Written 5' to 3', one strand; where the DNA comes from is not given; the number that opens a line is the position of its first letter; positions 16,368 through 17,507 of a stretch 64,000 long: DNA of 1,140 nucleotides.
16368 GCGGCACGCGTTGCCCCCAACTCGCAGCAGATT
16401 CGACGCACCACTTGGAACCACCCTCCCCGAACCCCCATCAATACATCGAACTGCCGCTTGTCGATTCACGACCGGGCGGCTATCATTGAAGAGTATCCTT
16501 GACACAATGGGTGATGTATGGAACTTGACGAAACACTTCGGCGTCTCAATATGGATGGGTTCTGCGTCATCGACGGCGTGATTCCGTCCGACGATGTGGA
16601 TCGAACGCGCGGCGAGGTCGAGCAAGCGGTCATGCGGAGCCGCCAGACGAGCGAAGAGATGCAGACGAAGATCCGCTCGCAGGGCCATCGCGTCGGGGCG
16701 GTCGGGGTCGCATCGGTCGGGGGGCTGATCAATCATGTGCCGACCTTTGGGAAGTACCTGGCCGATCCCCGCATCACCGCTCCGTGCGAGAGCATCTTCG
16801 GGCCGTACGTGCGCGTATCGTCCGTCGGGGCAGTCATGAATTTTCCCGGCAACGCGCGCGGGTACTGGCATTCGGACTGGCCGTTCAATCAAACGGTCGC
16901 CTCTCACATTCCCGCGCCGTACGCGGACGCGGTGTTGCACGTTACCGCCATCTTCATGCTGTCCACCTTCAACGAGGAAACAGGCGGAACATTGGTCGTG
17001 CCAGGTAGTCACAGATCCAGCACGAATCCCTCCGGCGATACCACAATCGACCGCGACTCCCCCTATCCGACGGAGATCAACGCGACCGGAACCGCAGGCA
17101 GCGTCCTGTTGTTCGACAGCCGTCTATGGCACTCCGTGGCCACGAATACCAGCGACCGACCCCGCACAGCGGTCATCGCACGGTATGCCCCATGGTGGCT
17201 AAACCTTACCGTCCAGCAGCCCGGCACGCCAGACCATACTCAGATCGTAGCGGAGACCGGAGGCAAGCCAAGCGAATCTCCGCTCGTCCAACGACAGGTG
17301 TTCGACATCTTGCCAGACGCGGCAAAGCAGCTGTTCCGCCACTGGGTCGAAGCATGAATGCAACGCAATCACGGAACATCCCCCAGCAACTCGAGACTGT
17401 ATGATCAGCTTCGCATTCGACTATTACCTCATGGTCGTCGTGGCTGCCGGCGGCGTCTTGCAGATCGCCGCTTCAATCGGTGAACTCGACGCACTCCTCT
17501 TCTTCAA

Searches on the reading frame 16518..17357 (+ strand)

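Call 50: search_protein_families(library=pfam, proteins=[window:16518-17357:+], max_evalue=0.0001)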
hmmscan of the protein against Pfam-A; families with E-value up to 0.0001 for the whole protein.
window:16518-17357:+ (279 aa): 2 families
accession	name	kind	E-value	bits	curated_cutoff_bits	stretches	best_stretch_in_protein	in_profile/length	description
PF05721.19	PhyH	-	1.5e-22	81.4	22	1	12-218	3-213/213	Phytanoyl-CoA dioxygenase (PhyH)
PF13759.12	2OG-FeII_Oxy_5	-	4.3e-05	24.3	27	1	172-219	51-98/101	Putative 2OG-Fe(II) oxygenase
